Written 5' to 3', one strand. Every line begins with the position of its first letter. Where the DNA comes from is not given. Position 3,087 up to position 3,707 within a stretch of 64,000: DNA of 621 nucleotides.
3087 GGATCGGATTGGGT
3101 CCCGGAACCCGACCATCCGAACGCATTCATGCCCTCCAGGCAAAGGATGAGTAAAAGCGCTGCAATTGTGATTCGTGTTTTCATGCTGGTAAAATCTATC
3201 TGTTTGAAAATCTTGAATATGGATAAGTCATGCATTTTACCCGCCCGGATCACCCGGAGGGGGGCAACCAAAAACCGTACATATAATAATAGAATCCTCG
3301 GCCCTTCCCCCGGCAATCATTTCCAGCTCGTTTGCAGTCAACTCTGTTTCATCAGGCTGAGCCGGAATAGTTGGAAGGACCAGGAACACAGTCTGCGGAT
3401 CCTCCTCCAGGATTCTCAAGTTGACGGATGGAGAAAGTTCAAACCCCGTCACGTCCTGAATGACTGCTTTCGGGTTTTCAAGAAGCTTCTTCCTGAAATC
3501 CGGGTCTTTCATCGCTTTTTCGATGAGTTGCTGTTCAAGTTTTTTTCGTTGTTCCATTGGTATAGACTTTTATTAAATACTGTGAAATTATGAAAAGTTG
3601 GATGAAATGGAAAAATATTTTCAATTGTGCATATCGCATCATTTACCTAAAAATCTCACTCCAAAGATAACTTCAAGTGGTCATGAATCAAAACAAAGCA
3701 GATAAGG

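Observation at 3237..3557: Stand-alone NHLP-leader RiPP precursor with a (S/T-x3-C)x2 core and no maturase or exporter in 60 kb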

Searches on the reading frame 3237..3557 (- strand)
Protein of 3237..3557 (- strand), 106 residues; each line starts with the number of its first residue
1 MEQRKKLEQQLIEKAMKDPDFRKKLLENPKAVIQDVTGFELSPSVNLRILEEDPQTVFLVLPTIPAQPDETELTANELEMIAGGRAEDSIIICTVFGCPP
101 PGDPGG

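Call 3: search_protein_families(library=ncbifam, proteins=[window:3237-3557:-], max_evalue=1)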
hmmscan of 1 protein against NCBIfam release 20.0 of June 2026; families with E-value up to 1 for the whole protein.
window:3237-3557:- (106 aa): 11 families
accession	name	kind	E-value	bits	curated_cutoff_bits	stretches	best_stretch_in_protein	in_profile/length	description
TIGR03793.1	leader_NHLP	domain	5.1e-22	77.5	50.9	1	3-84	1-77/77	NHLP leader peptide family RiPP precursor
NF038399.1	NH_RiPP_Os17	domain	3.2e-09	36.7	40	1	9-43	4-37/63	Os1348 family NHLP clan protein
TIGR01323.1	nitrile_alph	equivalog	2.1e-06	27.4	249.85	1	16-81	112-174/189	nitrile hydratase subunit alpha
TIGR03887.1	thiocyan_alph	equivalog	0.00014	21.7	291.45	1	16-70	123-176/200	thiocyanate hydrolase subunit gamma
TIGR03898.1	lanti_MRSA_kill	subfamily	0.0011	18.9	23.5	1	61-84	23-44/44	mersacidin/lichenicidin family type 2 lantibiotic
TIGR03949.1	bact_IIb_cerein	subfamily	0.0026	17.5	21.5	1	72-93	3-24/45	class IIb bacteriocin, lactobin A/cerein 7B family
NF033431.1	cinnamycin_RiPP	subfamily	0.034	14.8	35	1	9-31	2-24/81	cinnamycin family lantibiotic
TIGR03795.1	RNP_Burkhold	subfamily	0.042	14.1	41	1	12-58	21-67/114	BMA_0021/BMA_0022 family TOMM bacteriocin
NF033456.1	RiPP_CCRG-2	domain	0.075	13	24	1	71-84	4-17/18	CCRG-2 family RiPP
TIGR03798.1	leader_Nif11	subfamily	0.088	13.1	32.3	0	10-34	8-34/68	Nif11-like leader peptide family RiPP precursor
NF038167.1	cyan_ocin_like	subfamily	0.11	12.6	32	1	71-86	9-24/72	CTB family bacteriocin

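Call 4: search_protein_families(library=pfam, proteins=[window:3237-3557:-], max_evalue=1)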
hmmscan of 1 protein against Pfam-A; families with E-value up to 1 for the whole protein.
window:3237-3557:- (106 aa): 5 families
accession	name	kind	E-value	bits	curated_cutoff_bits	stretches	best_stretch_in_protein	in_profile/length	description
PF02979.21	NHase_alpha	-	2.8e-07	30.5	27.2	1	17-77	113-170/184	Nitrile hydratase, alpha chain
PF14407.11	Frankia_peptide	-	0.00076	20.2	48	1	10-43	4-36/63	Ribosomally synthesized peptide prototyped by Frankia Franean1_4349.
PF19398.4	DurB-like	-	0.0051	17.5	26.6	1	8-41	3-36/81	Lantibiotic duramycin B-like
PF24066.1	Hisat_C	-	0.026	14.9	27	1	5-58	6-57/124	Histidine N-acetyltransferase, C-terminal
PF18083.6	PutA_N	-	0.26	11.7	25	1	3-26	24-47/113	Proline utilization A N-terminal domain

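Call 6: find_homologous_proteins(query=window:3237-3557:-, max_evalue=0.001)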
Query window:3237-3557:- (106 aa): 18 proteins with E <= 0.001 among 22 candidates.
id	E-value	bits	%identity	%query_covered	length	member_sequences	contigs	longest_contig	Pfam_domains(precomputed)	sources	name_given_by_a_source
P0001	1.4e-61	223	98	100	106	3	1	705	PF02979.22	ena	-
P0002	1.3e-53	198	81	95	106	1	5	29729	PF02979.22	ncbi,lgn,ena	-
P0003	1.6e-51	191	82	91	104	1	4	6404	PF02979.22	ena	-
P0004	3.4e-50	187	81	91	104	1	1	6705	PF02979.22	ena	-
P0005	3.5e-49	183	78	95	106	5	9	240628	PF02979.22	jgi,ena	-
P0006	2.2e-45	171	76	91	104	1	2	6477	PF02979.22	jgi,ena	-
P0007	3.7e-44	167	70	91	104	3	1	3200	PF02979.22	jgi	-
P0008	2.4e-43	165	75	91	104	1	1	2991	PF02979.22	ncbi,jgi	jgi:hypothetical protein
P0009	1.9e-32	130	61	99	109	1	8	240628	PF02979.22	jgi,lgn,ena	-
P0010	5.8e-32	128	65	92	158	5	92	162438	PF02979.22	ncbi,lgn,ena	-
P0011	6.6e-29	118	59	92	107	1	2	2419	PF02979.22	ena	-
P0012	4.5e-28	115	60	92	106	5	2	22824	PF02979.22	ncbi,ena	-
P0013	2.2e-24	104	52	92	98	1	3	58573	PF02979.22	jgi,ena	-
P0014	3.5e-24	103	54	93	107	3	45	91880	PF02979.22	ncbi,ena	-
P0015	2.6e-22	97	54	92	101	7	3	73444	PF02979.22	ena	-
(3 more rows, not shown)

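Call 9: find_encoding_contigs(protein=P0005, flank=10000, max_places=4)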
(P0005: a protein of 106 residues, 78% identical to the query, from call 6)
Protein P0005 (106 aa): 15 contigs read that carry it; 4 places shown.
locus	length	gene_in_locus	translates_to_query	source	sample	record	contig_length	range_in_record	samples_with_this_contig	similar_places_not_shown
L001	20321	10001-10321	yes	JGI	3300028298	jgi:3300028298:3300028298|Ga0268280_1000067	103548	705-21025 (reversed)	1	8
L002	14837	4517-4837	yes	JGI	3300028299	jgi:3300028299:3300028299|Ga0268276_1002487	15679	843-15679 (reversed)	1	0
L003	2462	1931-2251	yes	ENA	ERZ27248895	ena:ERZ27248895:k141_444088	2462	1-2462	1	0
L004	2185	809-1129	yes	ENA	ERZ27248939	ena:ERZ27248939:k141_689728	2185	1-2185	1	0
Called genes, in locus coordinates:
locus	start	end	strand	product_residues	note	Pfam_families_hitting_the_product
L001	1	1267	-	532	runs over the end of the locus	PF20142:Scaffold, PF03734:YkuD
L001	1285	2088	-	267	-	PF20434:BD-FAE (faint), PF02230:Abhydrolase_2, PF12146:Hydrolase_4 (faint), PF01738:DLH (weak), PF00326:Peptidase_S9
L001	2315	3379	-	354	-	PF08843:AbiEii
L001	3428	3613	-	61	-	-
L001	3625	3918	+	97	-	-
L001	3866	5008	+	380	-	-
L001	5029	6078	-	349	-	PF13243:SQHop_cyclase_C (faint)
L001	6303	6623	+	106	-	-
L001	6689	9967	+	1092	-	PF13575:DUF4135, PF05147:LANC_like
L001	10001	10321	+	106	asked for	PF02979:NHase_alpha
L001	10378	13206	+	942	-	-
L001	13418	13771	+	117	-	-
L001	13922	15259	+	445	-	-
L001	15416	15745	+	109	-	PF02979:NHase_alpha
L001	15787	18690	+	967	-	PF15902:Sortilin-Vps10 (weak), PF18998:Flg_new_2 (weak), PF18962:Por_Secre_tail (weak)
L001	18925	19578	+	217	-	-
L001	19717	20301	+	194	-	-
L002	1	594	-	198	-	?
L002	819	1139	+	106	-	-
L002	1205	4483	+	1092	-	PF13575:DUF4135, PF05147:LANC_like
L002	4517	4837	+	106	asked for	PF02979:NHase_alpha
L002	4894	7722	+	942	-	-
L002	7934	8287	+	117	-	-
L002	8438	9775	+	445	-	-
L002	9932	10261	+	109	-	PF02979:NHase_alpha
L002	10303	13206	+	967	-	PF15902:Sortilin-Vps10 (weak), PF18998:Flg_new_2 (weak), PF18962:Por_Secre_tail (weak)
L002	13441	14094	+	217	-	-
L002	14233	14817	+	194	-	-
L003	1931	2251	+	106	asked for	PF02979:NHase_alpha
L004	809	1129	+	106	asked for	PF02979:NHase_alpha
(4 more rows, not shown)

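Call 10: find_encoding_contigs(protein=P0009, flank=10000, max_places=4)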
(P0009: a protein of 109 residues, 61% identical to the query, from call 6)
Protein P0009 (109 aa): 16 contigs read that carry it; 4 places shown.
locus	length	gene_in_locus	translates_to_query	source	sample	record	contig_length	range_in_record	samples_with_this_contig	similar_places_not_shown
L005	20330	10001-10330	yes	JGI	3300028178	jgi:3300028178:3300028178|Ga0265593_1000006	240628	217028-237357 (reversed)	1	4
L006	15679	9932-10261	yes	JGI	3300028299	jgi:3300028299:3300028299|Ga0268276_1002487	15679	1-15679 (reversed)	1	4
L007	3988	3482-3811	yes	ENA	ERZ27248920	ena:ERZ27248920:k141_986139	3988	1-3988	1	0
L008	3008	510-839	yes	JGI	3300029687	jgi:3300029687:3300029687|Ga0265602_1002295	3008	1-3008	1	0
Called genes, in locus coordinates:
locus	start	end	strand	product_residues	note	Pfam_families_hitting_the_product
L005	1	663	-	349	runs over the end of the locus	PF13243:SQHop_cyclase_C (faint)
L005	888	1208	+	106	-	-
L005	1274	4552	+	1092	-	PF13575:DUF4135, PF05147:LANC_like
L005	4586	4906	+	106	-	PF02979:NHase_alpha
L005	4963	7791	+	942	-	-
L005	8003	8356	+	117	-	-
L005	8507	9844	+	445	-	-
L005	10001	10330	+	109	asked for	PF02979:NHase_alpha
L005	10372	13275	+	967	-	PF15902:Sortilin-Vps10 (weak), PF18998:Flg_new_2 (weak), PF18962:Por_Secre_tail (weak)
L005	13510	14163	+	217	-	-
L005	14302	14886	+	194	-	-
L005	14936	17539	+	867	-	PF13734:Inhibitor_I69, PF01640:Peptidase_C10, PF18962:Por_Secre_tail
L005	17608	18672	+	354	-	PF13243:SQHop_cyclase_C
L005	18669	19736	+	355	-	PF08843:AbiEii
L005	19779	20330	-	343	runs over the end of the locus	-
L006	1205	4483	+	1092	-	PF13575:DUF4135, PF05147:LANC_like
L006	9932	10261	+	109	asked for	PF02979:NHase_alpha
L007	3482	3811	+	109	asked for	PF02979:NHase_alpha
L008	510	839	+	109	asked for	PF02979:NHase_alpha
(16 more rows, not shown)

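Call 12: find_encoding_contigs(protein=window:3237-3557:-, flank=10000, max_places=6)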
Protein window:3237-3557:- (106 aa): 14 contigs read that carry it; 6 places shown.
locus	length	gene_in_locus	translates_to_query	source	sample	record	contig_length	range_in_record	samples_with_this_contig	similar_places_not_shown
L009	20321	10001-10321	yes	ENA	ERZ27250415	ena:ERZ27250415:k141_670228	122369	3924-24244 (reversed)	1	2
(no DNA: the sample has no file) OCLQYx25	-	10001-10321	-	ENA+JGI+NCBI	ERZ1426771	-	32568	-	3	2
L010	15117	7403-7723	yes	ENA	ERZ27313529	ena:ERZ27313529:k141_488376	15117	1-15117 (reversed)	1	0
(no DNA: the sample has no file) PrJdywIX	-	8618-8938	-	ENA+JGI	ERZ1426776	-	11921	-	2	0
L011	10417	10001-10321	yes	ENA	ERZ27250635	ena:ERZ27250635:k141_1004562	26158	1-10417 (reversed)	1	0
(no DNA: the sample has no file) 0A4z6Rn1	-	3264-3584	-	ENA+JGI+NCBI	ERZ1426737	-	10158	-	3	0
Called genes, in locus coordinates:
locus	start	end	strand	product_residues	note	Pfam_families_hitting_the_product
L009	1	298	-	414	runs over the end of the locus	PF12704:MacB_PCD, PF02687:FtsX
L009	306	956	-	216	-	PF14681:UPRTase, PF00156:Pribosyltran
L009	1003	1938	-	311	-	-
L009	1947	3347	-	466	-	PF23019:DUF7033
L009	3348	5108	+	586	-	-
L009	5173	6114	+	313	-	PF00294:PfkB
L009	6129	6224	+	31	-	-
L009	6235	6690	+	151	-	PF02629:CoA_binding, PF13380:CoA_binding_2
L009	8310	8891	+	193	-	-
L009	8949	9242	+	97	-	PF06291:Lambda_Bor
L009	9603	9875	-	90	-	-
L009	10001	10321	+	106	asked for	PF02979:NHase_alpha (weak)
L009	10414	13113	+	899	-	PF07581:Glug (faint)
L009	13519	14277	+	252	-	-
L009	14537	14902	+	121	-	PF12728:HTH_17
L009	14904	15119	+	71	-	-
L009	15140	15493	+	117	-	-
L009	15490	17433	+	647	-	PF02463:SMC_N (weak), PF11398:DUF2813 (weak), PF13175:AAA_15 (faint), PF13476:AAA_23, PF13514:AAA_27 (weak), PF13555:AAA_29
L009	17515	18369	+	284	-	PF03837:RecT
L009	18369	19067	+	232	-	PF00753:Lactamase_B (weak), PF23023:Anti-Pycsar_Apyc1 (faint), PF12706:Lactamase_B_2 (weak)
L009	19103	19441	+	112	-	-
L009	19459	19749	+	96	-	-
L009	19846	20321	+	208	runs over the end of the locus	PF07120:DUF1376 (faint)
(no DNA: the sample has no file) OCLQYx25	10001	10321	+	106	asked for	PF02979:NHase_alpha (weak)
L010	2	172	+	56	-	?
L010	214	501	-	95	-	-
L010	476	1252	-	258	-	PF20720:nSTAND3 (faint), PF01695:IstB_IS21, PF00308:Bac_DnaA (weak)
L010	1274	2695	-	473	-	PF00665:rve, PF13683:rve_3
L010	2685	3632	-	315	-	PF02195:ParB_N (weak), PF17762:HTH_ParB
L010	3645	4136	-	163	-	-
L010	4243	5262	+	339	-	-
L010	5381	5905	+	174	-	-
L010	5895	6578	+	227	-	PF08843:AbiEii (faint)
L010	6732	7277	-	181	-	-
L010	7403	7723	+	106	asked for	PF02979:NHase_alpha (weak)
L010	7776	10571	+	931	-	-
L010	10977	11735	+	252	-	-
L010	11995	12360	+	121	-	PF12728:HTH_17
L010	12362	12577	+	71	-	-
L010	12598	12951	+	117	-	-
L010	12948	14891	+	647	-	PF02463:SMC_N (weak), PF11398:DUF2813 (weak), PF13175:AAA_15 (faint), PF13476:AAA_23, PF13514:AAA_27 (weak), PF13555:AAA_29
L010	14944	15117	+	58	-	?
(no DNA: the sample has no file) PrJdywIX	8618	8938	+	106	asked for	PF02979:NHase_alpha (weak)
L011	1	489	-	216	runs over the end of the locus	PF14681:UPRTase, PF00156:Pribosyltran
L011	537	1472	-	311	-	PF13480:Acetyltransf_6 (weak)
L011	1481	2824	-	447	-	PF23019:DUF7033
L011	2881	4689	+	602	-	PF03215:Rad17 (faint), PF05496:RuvB_N (weak), PF13177:DNA_pol3_delta2, PF13401:AAA_22 (weak), PF00004:AAA, PF22608:DNAX_ATPase_lid, PF12169:DNA_pol3_gamma3 (faint), PF28557:DUF8439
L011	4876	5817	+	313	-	PF00294:PfkB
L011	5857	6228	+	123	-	PF04342:DMT_6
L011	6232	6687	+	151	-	PF02629:CoA_binding, PF13380:CoA_binding_2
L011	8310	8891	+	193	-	-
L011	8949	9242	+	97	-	PF06291:Lambda_Bor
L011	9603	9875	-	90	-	-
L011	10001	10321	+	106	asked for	PF02979:NHase_alpha (weak)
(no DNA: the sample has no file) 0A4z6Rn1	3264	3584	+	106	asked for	PF02979:NHase_alpha (weak)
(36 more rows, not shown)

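Call 14: find_encoding_contigs(protein=P0002, flank=10000, max_places=3)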
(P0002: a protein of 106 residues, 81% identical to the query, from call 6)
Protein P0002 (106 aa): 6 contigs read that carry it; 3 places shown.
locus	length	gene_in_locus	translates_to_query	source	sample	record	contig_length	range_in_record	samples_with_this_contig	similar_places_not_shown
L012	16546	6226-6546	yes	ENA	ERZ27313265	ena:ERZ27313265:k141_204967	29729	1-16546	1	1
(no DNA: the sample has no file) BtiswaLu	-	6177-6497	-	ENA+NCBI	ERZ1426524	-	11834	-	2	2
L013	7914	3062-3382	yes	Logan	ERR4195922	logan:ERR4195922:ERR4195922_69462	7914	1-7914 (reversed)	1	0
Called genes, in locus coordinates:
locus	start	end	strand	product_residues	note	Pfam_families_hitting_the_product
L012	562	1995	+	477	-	PF12930:DUF3836 (faint), PF05593:RHS_repeat (faint), PF18962:Por_Secre_tail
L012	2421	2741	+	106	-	PF02979:NHase_alpha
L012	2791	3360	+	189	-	-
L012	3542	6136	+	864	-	PF13734:Inhibitor_I69, PF01640:Peptidase_C10, PF18962:Por_Secre_tail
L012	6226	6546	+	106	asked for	PF02979:NHase_alpha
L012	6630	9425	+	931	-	PF18962:Por_Secre_tail (faint)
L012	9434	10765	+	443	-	-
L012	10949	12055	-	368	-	PF13776:DUF4172, PF02661:Fic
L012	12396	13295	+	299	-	PF26696:PTL_trimer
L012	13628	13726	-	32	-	-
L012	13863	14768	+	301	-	-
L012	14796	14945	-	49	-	-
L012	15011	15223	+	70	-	PF13744:HTH_37 (weak), PF13560:HTH_31, PF12844:HTH_19 (weak), PF13443:HTH_26, PF01381:HTH_3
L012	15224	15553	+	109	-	PF13657:Couple_hipA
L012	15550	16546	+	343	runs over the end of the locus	PF07804:HipA_C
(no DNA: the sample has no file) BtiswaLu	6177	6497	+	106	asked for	PF02979:NHase_alpha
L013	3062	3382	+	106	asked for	PF02979:NHase_alpha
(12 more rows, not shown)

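Call 15: find_encoding_contigs(protein=P0010, flank=10000, max_places=3)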
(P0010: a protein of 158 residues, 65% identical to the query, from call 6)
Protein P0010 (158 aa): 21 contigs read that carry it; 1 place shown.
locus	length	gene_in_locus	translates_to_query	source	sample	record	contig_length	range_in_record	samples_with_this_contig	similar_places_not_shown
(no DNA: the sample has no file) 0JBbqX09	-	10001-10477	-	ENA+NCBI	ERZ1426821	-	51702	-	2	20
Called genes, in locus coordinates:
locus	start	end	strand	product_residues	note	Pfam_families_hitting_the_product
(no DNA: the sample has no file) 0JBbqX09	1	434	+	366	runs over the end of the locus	PF01740:STAS, PF13466:STAS_2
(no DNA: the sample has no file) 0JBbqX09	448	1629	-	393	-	PF00072:Response_reg, PF00512:HisKA, PF02518:HATPase_c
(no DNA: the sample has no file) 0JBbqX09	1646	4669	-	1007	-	PF00989:PAS, PF08448:PAS_4, PF13426:PAS_9 (weak), PF00512:HisKA, PF02518:HATPase_c, PF00072:Response_reg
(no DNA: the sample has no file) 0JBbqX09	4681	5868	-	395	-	PF08495:FIST, PF10442:FIST_C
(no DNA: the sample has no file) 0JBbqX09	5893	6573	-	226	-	PF13645:YkuD_2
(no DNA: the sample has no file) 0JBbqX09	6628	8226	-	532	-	PF20142:Scaffold, PF03734:YkuD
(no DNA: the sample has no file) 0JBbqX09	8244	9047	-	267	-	PF20434:BD-FAE (faint), PF02230:Abhydrolase_2, PF12146:Hydrolase_4 (faint), PF01738:DLH (weak), PF00326:Peptidase_S9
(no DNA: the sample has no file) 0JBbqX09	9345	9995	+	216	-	-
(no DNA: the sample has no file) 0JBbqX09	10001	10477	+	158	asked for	PF02979:NHase_alpha (weak)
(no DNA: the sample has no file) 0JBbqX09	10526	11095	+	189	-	-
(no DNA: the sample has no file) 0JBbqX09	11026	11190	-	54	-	-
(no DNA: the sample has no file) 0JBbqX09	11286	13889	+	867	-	PF13734:Inhibitor_I69, PF01640:Peptidase_C10, PF18962:Por_Secre_tail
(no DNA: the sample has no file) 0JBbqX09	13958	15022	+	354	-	PF13243:SQHop_cyclase_C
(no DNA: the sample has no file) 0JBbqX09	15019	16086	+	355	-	PF08843:AbiEii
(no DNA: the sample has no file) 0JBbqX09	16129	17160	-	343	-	-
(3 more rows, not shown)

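Call 16: find_encoding_contigs(protein=P0014, flank=10000, max_places=3)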
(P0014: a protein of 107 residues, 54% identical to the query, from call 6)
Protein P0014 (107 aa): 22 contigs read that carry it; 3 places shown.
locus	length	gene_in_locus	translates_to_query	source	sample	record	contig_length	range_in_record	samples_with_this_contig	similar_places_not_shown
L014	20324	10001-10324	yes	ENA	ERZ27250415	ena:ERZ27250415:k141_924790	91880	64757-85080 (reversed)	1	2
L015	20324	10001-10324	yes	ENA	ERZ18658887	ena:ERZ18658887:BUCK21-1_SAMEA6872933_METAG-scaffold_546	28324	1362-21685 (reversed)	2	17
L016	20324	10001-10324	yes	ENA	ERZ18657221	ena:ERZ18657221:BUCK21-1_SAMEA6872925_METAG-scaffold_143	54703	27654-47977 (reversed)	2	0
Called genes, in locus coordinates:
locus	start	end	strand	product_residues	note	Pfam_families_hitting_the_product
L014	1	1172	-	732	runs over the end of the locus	PF03412:Peptidase_C39, PF00664:ABC_membrane, PF00005:ABC_tran, PF02463:SMC_N (faint)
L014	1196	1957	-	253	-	PF00364:Biotin_lipoyl (weak), PF25917:BSH_RND (faint), PF25984:BSH_YknX (faint)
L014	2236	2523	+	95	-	PF02979:NHase_alpha (faint)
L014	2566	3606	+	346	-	-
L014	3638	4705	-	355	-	PF08843:AbiEii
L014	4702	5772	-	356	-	PF13243:SQHop_cyclase_C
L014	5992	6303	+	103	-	PF02979:NHase_alpha (weak)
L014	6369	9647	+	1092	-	PF13575:DUF4135, PF05147:LANC_like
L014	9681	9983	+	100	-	PF02979:NHase_alpha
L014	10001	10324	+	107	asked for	PF02979:NHase_alpha (weak)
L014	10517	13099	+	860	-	PF13734:Inhibitor_I69, PF01640:Peptidase_C10, PF18962:Por_Secre_tail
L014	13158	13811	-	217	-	-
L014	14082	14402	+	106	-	PF02979:NHase_alpha (weak)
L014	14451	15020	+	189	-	-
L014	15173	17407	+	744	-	PF00082:Peptidase_S8, PF18962:Por_Secre_tail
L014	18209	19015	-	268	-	PF08843:AbiEii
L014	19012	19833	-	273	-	-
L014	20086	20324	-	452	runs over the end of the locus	PF13102:Phage_int_SAM_5, PF00589:Phage_integrase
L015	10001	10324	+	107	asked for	PF02979:NHase_alpha (weak)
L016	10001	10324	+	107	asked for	PF02979:NHase_alpha (weak)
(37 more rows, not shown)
